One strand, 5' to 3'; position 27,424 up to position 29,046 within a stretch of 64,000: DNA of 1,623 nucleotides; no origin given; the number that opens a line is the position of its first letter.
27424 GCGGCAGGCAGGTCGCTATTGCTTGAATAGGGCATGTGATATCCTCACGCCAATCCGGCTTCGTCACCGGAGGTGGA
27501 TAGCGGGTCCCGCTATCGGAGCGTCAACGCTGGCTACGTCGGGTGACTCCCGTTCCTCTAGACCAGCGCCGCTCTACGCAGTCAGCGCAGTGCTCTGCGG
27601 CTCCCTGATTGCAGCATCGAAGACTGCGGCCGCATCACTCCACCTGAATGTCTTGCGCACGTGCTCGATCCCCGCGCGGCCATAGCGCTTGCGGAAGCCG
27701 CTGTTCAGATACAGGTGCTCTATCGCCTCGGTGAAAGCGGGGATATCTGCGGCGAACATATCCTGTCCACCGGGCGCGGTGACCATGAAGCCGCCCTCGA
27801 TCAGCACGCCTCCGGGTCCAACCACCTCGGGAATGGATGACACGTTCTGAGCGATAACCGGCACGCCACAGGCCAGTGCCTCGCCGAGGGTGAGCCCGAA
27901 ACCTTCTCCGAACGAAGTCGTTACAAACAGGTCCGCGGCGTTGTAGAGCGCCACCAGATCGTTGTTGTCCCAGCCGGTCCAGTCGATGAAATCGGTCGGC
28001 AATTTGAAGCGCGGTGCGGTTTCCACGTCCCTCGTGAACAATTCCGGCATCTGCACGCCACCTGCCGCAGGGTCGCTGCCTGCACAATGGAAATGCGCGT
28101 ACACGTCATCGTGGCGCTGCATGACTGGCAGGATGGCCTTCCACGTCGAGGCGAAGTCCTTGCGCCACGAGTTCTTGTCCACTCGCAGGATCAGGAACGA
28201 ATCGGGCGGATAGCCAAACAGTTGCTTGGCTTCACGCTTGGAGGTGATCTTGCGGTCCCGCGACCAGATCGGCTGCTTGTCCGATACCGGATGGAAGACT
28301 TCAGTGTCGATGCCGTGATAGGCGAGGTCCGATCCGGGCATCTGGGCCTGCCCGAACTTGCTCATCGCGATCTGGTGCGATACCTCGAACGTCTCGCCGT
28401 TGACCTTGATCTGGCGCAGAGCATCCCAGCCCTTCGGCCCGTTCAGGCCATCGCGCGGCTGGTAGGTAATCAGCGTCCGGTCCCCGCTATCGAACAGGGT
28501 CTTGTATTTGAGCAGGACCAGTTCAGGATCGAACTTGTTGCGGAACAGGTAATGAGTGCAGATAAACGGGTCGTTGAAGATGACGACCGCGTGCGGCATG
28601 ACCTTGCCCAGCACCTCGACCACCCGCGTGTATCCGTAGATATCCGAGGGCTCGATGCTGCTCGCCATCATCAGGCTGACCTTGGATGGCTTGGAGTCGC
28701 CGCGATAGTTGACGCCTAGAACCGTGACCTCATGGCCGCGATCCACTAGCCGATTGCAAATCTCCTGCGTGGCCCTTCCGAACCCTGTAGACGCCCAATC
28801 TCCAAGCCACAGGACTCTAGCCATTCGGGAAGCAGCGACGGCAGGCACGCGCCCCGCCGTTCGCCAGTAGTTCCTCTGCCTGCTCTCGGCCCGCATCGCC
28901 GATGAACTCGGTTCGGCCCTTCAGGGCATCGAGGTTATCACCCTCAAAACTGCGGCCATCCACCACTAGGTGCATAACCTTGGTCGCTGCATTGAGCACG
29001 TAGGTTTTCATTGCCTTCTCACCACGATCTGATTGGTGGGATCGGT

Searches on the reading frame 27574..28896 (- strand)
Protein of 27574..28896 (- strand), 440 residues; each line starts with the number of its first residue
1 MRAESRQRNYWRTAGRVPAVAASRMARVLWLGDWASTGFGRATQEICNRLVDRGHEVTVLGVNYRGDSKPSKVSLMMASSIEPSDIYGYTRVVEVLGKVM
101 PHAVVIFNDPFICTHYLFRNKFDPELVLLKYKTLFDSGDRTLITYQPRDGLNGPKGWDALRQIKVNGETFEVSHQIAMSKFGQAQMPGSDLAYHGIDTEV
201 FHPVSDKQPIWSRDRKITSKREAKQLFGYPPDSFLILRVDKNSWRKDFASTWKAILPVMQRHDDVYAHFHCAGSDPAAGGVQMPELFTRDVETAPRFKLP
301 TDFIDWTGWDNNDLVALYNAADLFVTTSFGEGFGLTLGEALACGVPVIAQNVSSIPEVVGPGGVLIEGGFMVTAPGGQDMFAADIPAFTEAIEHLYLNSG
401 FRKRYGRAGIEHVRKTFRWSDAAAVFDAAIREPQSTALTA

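Call 9: search_protein_families(library=pfam, proteins=[window:27574-28896:-], max_evalue=0.01)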
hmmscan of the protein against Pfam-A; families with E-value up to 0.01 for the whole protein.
window:27574-28896:- (440 aa): 5 families
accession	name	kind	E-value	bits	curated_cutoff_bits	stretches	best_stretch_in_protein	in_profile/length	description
PF13692.12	Glyco_trans_1_4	-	2.4e-18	67.2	27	1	245-390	14-134/142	Glycosyl transferases group 1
PF00534.26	Glycos_transf_1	-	2e-16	60.4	26.4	1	304-385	75-152/172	Glycosyl transferases group 1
PF20706.3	GT4-conflict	-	5.5e-09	35.9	26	1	310-424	271-383/385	Family 4 Glycosyltransferase in conflict systems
PF13524.12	Glyco_trans_1_2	-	5.6e-06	26.8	25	1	296-423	16-139/144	Glycosyl transferase-like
PF13439.12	Glyco_transf_4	-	0.004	17.6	28.5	0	38-87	3-38/170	Glycosyltransferase Family 4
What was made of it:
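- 27574..28896 (-): GT4-family (GT-B fold) glycosyltransferase, the candidate modifying enzyme. Pfam Glyco_trans_1_4 at 2.4e-18 and Glycos_transf_1 (call 9).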

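Call 10: search_protein_families(library=phrogs, proteins=[window:27574-28896:-], max_evalue=0.01)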
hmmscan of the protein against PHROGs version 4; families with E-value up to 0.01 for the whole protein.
window:27574-28896:- (440 aa): 3 families
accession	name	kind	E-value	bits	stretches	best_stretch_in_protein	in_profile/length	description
phrog_2170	-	moron, auxiliary metabolic gene and host takeover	2.3e-30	106.9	1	36-429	15-368/374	glycosyltransferase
phrog_26352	-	unknown function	1.3e-06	28.5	1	316-367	234-285/346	-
phrog_4356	-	moron, auxiliary metabolic gene and host takeover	2.2e-06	28.2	1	312-359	185-232/307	glycosyltransferase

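Call 72: search_solved_structures(query=A7, max_evalue=0.001)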
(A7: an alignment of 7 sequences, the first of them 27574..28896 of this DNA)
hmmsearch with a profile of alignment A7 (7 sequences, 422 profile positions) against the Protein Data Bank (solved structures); distinct sequences matched with E-value up to 0.001: 36.
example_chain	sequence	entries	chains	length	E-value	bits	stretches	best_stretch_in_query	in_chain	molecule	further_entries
3oy2_A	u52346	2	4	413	4.1e-24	88.2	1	194-414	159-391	Glycosyltransferase B736L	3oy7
7qsg_A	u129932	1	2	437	8e-18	67.5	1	278-414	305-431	D-inositol 3-phosphate glycosyltransferase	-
3c4q_A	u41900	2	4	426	3.9e-15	58.7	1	173-415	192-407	Predicted glycosyltransferases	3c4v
3c48_A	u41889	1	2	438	4.3e-15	58.5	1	173-415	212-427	Predicted glycosyltransferases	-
6kih_A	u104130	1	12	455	1.7e-14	56.6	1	276-414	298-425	Tll1590 protein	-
3okc_A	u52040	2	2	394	3.7e-14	55.4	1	170-413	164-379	GDP-mannose-dependent alpha-(1-6)-phosphatidylinositol monomannoside mannosyltransferase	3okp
3oka_A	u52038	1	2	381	6.5e-14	54.6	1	170-412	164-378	GDP-mannose-dependent alpha-(1-6)-phosphatidylinositol monomannoside mannosyltransferase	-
5d00_A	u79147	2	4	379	1.7e-13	53.3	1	291-377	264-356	N-acetyl-alpha-D-glucosaminyl L-malate synthase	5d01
2jjm_A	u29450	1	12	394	3e-13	52.4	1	291-370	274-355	GLYCOSYL TRANSFERASE, GROUP 1 FAMILY PROTEIN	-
3mbo_A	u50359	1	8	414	3.4e-13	52.3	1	291-370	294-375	Glycosyltransferase, group 1 family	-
6tvp_A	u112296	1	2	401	4.7e-12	48.5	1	291-412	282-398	Alpha-maltose-1-phosphate synthase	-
5i45_A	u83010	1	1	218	1.1e-10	44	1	284-378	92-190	Glycosyl transferases group 1 family protein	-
2f9f_A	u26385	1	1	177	1.8e-07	33.4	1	276-340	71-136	first mannosyl transferase (wbaZ-1)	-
5e9t_A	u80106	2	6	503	2.7e-07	32.8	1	267-333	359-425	Glycosyltransferase Gtf1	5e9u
2x6q_A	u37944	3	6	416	4.3e-07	32.2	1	283-348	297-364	TREHALOSE-SYNTHASE TRET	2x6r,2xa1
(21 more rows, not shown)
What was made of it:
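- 27574..28896 (-): Best solved relative is chlorovirus B736L, 3OY2, E 4e-24 (call 72).
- Closest known: Chlorovirus NY-2A glycosyltransferase B736L. Same: The best solved relative of the GT4 family here (E 4e-24; call 72).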

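Call 93: search_dna_similar(query=window:27574-28896:-, collection=phages, mode=protein, max_rows=25)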
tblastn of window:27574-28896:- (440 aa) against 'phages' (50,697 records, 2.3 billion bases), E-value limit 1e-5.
Records with a match: 10; places in all: 10; records where one place covers at least 80% of the query: 4.
Best place of each record, by identity: <60% 10.
By first word of the organism name: Synechococcus 3; Bacteriophage 3; Tetrasphaera 2; Microcystis 1; Pontimonas 1.
By host as written in the record: - 3; Synechococcus sp. CB0101 2; Tetrasphaera jenkinsii 2; Microcystis aeruginosa 1; Synechococcus sp. PCCC-A2c 1; Pontimonas salivibrio CL-TW6 1.
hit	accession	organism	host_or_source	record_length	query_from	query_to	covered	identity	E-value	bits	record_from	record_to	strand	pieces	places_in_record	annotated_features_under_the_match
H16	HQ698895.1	Synechococcus phage S-CBS4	Synechococcus sp. CB0101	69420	12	435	96%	24.7%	3e-15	84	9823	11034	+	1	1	glycosyl transferase group I | hypothetical protein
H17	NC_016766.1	Synechococcus phage S-CBS4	Synechococcus sp. CB0101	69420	12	435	96%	24.7%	3e-15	84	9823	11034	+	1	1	glycosyltransferase | hypothetical protein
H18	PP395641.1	Microcystis phage Mae-JY09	Microcystis aeruginosa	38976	35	437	92%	25.1%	1e-11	73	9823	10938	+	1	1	RfaG glycosyltransferase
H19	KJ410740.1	Synechococcus phage S-EIVl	Synechococcus sp. PCCC-A2c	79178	23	432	93%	23.4%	6e-17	89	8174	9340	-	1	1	glycosyl transferase group I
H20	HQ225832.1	Tetrasphaera phage TJE1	Tetrasphaera jenkinsii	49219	27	348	73%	26.7%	3e-20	100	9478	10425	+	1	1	glycosyl transferase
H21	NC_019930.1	Tetrasphaera phage TJE1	Tetrasphaera jenkinsii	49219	27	348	73%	26.7%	3e-20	100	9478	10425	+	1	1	glycosyltransferase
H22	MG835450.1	Pontimonas phage phiPsal1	Pontimonas salivibrio CL-TW6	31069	37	368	75%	24.9%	2e-10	69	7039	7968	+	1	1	group I glycosyltransferase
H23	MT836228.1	Bacteriophage sp.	human fecal samples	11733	310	439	30%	32.1%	8e-9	64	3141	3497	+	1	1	record has no annotation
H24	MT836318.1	Bacteriophage sp.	human fecal samples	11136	302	367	15%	50.7%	8e-10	67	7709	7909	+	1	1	record has no annotation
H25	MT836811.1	Bacteriophage sp.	human fecal samples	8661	303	367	15%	42.4%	6e-9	64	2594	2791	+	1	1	record has no annotation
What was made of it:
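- On Phage virion glycosylation system of the Che8/Corndog type: None is a mycobacteriophage (call 93).
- Closest known: Mycobacteriophage virion glycosylation. Different: The GT4 here finds no mycobacteriophage gene by tblastn at E<=1e-5 (call 93).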

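Call 94: get_annotated_region(hit=H21, flank=9000)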
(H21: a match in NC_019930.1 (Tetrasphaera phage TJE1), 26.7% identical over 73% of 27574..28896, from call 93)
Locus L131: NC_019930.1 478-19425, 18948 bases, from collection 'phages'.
description: Tetrasphaera phage TJE1, complete genome.
organism: Tetrasphaera phage TJE1 (NCBI taxid 981335)
taxonomy: Viruses; Duplodnaviria; Heunggongvirae; Uroviricota; Caudoviricetes; Tijeunavirus; Tijeunavirus TJE1
host: Tetrasphaera jenkinsii; source: -; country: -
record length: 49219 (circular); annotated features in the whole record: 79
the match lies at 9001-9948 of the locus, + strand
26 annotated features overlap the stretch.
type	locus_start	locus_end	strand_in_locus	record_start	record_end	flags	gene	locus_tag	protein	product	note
CDS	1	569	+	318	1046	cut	-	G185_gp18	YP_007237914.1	methyltransferase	orf2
CDS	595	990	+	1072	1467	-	-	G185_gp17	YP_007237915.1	hypothetical protein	orf3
CDS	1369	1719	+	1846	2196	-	-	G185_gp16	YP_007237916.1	single strand binding protein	orf4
CDS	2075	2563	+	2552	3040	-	-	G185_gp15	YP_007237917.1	lytic transglycosylase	orf5; lysozyme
CDS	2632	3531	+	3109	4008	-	-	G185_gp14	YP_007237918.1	hypothetical protein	orf6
CDS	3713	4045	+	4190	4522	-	-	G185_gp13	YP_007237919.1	hypothetical protein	orf7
CDS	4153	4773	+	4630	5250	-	-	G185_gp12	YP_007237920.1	hypothetical protein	orf8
repeat_region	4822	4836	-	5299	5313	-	-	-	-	-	inverted repeat 1 (IR1)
CDS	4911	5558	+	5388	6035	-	-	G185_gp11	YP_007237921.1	nucleotidyl transferase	orf9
CDS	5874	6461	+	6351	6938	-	-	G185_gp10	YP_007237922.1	guanylate kinase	orf10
CDS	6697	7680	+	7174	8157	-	-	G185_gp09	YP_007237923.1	nucleotide-sugar epimerase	orf11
CDS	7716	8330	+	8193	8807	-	-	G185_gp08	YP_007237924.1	methyltransferase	orf12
CDS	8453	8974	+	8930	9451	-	-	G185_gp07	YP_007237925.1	hypothetical protein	orf13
CDS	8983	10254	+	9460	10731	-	-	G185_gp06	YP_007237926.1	glycosyltransferase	orf14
CDS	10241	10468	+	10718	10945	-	-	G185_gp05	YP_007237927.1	hypothetical protein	orf15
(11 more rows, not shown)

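Call 95: get_annotated_region(hit=H17, flank=9000)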
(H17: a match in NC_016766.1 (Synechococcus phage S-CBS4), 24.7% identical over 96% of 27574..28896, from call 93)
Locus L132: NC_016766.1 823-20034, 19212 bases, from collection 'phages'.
description: Synechococcus phage S-CBS4, complete genome.
organism: Synechococcus phage S-CBS4 (NCBI taxid 756275)
taxonomy: Viruses; Duplodnaviria; Heunggongvirae; Uroviricota; Caudoviricetes
host: Synechococcus sp. CB0101; source: -; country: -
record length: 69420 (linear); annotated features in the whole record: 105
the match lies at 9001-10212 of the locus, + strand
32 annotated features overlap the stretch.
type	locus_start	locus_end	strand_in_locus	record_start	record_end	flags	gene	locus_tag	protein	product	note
CDS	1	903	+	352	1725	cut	rnr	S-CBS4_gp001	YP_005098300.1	ribonucleotide reductase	-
CDS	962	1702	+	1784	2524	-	-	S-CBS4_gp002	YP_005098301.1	ribonucleotide reductase class Ia beta subunit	-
CDS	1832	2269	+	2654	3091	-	-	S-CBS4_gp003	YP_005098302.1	endonuclease VII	-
CDS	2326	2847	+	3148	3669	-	-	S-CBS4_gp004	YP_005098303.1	phosphoesterase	-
CDS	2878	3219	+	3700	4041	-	-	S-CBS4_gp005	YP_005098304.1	hypothetical protein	-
CDS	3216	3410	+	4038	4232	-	rnf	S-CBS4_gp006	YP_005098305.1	nitrogen fixation protein-like protein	Rnf-Nqr; similar to Rhodobacter-specific nitrogen fixation protein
CDS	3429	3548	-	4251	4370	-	-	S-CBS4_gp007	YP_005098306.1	hypothetical protein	-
CDS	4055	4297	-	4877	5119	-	-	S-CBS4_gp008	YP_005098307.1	hypothetical protein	-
CDS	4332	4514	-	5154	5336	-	-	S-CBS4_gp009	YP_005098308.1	hypothetical protein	-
CDS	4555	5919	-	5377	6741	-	terL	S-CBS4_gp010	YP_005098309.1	terminase large subunit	-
CDS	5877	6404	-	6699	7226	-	-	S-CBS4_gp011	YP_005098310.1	hypothetical protein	-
CDS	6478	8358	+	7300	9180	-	-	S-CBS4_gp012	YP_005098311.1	portal protein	-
CDS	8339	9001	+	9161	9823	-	-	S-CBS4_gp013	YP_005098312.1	hypothetical protein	-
CDS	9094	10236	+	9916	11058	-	-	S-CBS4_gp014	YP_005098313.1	glycosyltransferase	-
CDS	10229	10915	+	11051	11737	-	-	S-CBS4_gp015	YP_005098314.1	galactosyl transferase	-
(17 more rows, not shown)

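Call 99: search_protein_families(library=ncbifam, proteins=[window:27574-28896:-], max_evalue=0.01)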
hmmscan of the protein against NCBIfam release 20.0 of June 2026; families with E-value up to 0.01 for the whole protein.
window:27574-28896:- (440 aa): 22 families
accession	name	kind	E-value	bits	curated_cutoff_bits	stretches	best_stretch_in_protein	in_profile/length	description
TIGR02149.1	glgA_Coryne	subfamily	2.5e-14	53.2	302.4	1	310-423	273-380/391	glycogen synthase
TIGR03088.1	stp2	hypoth_equivalog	1.3e-12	47.4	409.05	1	193-426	166-366/374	TIGR03088 family PEP-CTERM/XrtA system glycosyltransferase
TIGR03449.1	mycothiol_MshA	equivalog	1.6e-12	47.1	462.5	1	311-428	294-398/406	D-inositol-3-phosphate glycosyltransferase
TIGR04047.1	MSMEG_0565_glyc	hypoth_equivalog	3e-11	43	259.85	1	310-363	266-319/373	MSMEG_0565 family glycosyltransferase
TIGR03999.1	thiol_BshA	equivalog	3.3e-11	42.7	273.7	1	312-374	264-322/375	N-acetyl-alpha-D-glucosaminyl L-malate synthase BshA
NF041876.1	EPS_EpsE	equivalog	1.3e-09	37.8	400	1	264-424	243-387/389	exopolysaccharide biosynthesis GT4 family glycosyltransferase EpsE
NF053787.1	GlcN_PG_synth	equivalog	1.2e-08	34.2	480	1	312-422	253-348/361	N-acetylglucosaminyl phosphatidylglycerol synthase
NF038295.1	EPS_HpsP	equivalog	2.9e-07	29.8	550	1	223-423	197-377/388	hormogonium polysaccharide biosynthesis glycosyltransferase HpsP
TIGR02472.1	sucr_P_syn_N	equivalog_domain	1.1e-06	27.7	576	1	322-421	342-429/439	sucrose-phosphate synthase, putative, glycosyltransferase domain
NF047684.1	TeichurnBiosyTuaC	equivalog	1e-05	24.7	550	1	311-361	279-330/391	teichuronic acid biosynthesis protein TuaC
TIGR02918.1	TIGR02918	equivalog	1.6e-05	23.8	574.6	1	302-353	376-425/500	accessory Sec system glycosyltransferase GtfA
NF038229.1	Glyco4_Geo_Pelo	equivalog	2.6e-05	23.4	400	1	313-418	230-321/338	GPMC system family 4 glycosyltransferase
NF007396.0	PRK09922.1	equivalog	3.1e-05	23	385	1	303-356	239-296/361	lipopolysaccharide 1,6-galactosyltransferase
NF038298.1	EPS_HpsO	equivalog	0.00024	20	575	1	327-367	295-335/388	hormogonium polysaccharide biosynthesis glycosyltransferase HpsO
NF049988.1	MGlcDAGSynMgs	equivalog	0.00027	20.4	400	1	301-350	269-319/398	alpha-monoglucosyldiacylglycerol synthase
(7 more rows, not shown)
